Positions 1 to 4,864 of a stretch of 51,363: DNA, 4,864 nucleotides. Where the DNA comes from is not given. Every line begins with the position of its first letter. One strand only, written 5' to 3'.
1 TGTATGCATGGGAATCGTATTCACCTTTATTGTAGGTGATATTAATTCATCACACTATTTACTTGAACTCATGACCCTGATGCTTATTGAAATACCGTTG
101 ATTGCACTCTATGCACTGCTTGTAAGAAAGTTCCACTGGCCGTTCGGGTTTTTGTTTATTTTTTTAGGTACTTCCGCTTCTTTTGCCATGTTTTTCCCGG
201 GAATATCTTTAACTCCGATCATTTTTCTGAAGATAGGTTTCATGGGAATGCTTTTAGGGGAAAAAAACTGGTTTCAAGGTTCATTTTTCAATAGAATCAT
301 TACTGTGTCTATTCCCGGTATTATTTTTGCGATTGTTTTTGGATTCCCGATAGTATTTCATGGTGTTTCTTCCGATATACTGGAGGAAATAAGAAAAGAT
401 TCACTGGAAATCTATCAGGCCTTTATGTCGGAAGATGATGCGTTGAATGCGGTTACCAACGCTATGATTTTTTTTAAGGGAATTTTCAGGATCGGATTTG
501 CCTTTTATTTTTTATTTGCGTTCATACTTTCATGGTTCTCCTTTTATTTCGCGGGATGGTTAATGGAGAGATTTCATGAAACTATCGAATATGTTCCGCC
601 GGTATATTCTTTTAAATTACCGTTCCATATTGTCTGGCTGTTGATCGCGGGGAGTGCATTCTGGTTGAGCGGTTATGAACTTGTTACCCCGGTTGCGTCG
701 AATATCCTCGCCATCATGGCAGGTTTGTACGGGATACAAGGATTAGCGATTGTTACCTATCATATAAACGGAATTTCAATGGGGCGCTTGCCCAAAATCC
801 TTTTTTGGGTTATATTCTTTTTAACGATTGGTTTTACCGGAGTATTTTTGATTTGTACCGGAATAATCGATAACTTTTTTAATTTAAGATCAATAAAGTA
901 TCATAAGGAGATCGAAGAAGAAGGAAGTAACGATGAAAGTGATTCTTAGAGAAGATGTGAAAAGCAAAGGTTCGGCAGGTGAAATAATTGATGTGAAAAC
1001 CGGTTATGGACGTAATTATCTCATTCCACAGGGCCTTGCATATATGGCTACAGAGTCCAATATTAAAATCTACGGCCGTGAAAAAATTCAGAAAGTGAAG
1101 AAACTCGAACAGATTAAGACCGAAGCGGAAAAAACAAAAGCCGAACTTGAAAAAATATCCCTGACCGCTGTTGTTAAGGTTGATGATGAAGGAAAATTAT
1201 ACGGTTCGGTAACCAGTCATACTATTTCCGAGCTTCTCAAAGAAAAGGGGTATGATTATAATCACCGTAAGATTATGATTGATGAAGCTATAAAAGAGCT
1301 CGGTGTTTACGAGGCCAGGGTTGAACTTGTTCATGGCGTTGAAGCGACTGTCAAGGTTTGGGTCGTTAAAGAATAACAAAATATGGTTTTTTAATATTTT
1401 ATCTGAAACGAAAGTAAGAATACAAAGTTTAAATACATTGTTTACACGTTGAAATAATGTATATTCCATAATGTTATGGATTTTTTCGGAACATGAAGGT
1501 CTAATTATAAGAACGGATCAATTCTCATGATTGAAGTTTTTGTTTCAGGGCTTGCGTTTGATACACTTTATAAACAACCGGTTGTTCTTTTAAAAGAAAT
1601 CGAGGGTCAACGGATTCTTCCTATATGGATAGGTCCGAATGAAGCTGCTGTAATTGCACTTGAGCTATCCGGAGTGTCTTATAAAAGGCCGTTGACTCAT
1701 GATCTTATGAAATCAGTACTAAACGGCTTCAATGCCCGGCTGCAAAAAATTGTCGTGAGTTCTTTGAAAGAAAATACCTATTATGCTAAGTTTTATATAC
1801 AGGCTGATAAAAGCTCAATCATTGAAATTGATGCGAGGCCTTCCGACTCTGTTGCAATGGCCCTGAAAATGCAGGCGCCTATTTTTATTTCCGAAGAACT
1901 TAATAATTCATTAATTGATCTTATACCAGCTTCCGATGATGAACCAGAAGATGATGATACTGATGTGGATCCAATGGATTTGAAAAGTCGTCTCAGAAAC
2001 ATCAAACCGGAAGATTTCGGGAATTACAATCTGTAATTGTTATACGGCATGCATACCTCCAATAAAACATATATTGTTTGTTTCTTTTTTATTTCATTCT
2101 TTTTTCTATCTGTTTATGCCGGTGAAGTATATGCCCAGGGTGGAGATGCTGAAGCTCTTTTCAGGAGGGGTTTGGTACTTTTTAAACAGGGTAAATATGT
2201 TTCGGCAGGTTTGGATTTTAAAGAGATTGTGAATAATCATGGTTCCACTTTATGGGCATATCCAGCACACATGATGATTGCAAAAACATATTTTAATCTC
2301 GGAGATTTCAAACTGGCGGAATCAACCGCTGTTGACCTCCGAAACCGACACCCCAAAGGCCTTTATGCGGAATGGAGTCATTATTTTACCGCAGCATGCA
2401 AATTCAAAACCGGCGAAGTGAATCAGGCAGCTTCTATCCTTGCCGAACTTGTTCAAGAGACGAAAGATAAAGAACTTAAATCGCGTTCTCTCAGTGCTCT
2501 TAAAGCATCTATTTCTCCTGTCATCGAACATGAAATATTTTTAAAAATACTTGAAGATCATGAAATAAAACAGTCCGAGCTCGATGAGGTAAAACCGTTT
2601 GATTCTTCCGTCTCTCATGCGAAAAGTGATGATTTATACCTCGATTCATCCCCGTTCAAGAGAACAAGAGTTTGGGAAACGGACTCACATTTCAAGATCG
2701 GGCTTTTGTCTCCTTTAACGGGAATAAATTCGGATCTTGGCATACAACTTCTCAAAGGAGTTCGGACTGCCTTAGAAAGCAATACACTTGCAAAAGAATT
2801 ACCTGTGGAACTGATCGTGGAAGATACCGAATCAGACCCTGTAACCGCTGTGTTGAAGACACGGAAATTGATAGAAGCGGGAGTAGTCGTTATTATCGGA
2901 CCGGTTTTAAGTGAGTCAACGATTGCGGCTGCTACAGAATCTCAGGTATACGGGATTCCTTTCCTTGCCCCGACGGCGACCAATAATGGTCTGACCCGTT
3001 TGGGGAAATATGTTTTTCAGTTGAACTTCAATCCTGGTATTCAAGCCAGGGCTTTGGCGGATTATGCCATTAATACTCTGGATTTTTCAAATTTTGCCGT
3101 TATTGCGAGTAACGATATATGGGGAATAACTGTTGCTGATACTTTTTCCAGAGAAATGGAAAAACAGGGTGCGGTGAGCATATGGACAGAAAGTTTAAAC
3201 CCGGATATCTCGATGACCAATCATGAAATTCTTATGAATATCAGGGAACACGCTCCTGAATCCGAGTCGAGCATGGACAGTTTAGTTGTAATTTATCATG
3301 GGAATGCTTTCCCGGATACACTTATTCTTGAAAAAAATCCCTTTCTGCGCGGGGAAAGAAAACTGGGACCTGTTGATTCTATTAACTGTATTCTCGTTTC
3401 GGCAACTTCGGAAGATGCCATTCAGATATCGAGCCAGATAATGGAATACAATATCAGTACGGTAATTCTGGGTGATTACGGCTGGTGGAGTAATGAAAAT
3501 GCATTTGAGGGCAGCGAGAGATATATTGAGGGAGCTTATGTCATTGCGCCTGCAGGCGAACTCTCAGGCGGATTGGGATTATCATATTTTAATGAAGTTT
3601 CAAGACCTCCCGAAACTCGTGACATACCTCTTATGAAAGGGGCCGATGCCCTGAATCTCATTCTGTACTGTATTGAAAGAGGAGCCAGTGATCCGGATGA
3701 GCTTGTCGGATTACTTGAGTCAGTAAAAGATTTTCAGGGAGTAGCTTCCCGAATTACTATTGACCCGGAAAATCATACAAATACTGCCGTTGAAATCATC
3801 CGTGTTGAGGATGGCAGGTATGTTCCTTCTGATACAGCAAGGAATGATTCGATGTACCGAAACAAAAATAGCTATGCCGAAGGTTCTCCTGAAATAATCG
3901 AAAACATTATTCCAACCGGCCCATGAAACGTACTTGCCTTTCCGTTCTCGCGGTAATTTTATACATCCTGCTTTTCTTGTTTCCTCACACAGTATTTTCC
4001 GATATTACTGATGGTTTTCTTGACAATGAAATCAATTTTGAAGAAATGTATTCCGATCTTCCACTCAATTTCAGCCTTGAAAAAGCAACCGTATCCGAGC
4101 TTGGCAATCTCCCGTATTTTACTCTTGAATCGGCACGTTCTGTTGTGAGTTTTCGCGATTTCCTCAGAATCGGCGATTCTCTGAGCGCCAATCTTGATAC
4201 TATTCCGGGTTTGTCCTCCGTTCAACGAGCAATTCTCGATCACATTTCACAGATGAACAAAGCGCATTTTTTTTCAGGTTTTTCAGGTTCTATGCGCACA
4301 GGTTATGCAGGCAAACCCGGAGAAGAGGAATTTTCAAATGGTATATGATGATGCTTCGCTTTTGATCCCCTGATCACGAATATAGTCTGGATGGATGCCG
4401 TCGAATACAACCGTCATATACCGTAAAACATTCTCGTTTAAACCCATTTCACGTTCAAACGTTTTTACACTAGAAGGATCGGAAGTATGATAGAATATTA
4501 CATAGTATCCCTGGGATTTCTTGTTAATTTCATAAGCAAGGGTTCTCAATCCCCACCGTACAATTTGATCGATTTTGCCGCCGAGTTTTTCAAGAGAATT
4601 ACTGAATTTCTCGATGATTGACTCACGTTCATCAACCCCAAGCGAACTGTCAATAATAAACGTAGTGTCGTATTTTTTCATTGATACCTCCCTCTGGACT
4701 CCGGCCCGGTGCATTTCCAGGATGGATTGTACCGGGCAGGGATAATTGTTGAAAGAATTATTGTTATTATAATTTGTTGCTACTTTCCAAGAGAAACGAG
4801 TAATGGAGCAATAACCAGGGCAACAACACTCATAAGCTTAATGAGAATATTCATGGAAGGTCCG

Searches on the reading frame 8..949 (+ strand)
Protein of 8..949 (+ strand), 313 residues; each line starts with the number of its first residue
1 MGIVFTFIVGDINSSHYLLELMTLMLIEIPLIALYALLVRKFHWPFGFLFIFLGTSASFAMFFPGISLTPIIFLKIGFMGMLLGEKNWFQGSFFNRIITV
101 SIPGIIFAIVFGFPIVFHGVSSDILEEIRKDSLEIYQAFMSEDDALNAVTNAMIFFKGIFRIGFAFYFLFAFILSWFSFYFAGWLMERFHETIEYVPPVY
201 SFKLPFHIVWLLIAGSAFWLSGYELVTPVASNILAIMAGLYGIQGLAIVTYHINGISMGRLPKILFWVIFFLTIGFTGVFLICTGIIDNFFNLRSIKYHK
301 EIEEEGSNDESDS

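Call 24: search_protein_families(library=pfam, proteins=[window:8-949:+])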
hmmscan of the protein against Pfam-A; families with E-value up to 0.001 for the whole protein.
window:8-949:+ (313 aa): 1 family
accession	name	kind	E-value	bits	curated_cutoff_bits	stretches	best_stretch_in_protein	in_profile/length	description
PF09991.14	DUF2232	-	5.7e-20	72.1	27.8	1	20-288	17-289/290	Predicted membrane protein (DUF2232)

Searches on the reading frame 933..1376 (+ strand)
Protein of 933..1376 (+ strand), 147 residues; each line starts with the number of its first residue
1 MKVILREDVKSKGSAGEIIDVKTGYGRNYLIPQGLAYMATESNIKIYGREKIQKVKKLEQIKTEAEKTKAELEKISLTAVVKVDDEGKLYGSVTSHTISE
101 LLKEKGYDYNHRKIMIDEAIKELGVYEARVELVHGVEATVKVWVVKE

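Call 66: search_protein_families(library=pfam, proteins=[window:933-1376:+], max_evalue=0.01)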
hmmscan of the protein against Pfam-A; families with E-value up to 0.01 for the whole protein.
window:933-1376:+ (147 aa): 2 families
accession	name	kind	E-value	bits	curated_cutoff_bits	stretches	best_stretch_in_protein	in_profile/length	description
PF03948.19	Ribosomal_L9_C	-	8.8e-23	81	23.2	1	64-145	2-85/86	Ribosomal protein L9, C-terminal domain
PF01281.25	Ribosomal_L9_N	-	1.2e-22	79.7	20.7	1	1-46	1-46/47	Ribosomal protein L9, N-terminal domain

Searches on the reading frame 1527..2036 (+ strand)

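Call 66: search_protein_families(library=pfam, proteins=[window:1527-2036:+], max_evalue=0.01)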
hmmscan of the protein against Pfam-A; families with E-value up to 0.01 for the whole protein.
window:1527-2036:+ (169 aa): 1 family
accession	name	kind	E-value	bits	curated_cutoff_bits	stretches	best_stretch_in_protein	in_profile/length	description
PF02577.19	BFN_dom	-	3.1e-37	127.3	27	1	20-125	1-103/112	Bifunctional nuclease domain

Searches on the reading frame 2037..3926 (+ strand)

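Call 24: search_protein_families(library=pfam, proteins=[window:2037-3926:+])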
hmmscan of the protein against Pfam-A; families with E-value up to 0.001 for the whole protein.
window:2037-3926:+ (629 aa): 9 families
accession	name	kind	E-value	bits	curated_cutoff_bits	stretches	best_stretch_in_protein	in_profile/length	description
PF13458.12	Peripla_BP_6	-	5.6e-26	92.5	31.7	1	220-380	3-165/343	Periplasmic binding protein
PF01094.35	ANF_receptor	-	1.1e-15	58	25.4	1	250-404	18-171/353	Receptor family ligand binding region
PF13174.12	TPR_6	-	1.2e-06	29.3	26.3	0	39-68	1-30/33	Tetratricopeptide repeat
PF09976.15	TPR_21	-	1.3e-05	25.4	25.5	0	96-148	60-112/193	Tetratricopeptide repeat-like domain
PF00515.34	TPR_1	-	1.5e-05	25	27.8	0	38-62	1-25/34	Tetratricopeptide repeat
PF12895.13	ANAPC3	-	1.6e-05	25.6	27.2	0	27-96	11-77/82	Anaphase-promoting complex, cyclosome, subunit 3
PF07719.23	TPR_2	-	1.9e-05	24.9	27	0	38-63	1-26/34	Tetratricopeptide repeat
PF13433.12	Peripla_BP_5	-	0.00034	20.3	27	0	220-385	2-168/363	Periplasmic binding protein domain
PF14559.12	TPR_19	-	0.00092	19.9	25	0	119-147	32-61/68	Tetratricopeptide repeat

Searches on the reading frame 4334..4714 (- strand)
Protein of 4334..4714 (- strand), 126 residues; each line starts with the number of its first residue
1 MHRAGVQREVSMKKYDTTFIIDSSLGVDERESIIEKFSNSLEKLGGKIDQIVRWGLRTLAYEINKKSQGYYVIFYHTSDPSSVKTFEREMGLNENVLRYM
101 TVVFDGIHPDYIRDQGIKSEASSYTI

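Call 66: search_protein_families(library=pfam, proteins=[window:4334-4714:-], max_evalue=0.01)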
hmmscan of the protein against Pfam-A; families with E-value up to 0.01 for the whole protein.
window:4334-4714:- (126 aa): 1 family
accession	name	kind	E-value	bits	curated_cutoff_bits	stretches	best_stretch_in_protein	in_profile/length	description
PF01250.22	Ribosomal_S6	-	1.6e-27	95.9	27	1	14-102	1-89/90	Ribosomal protein S6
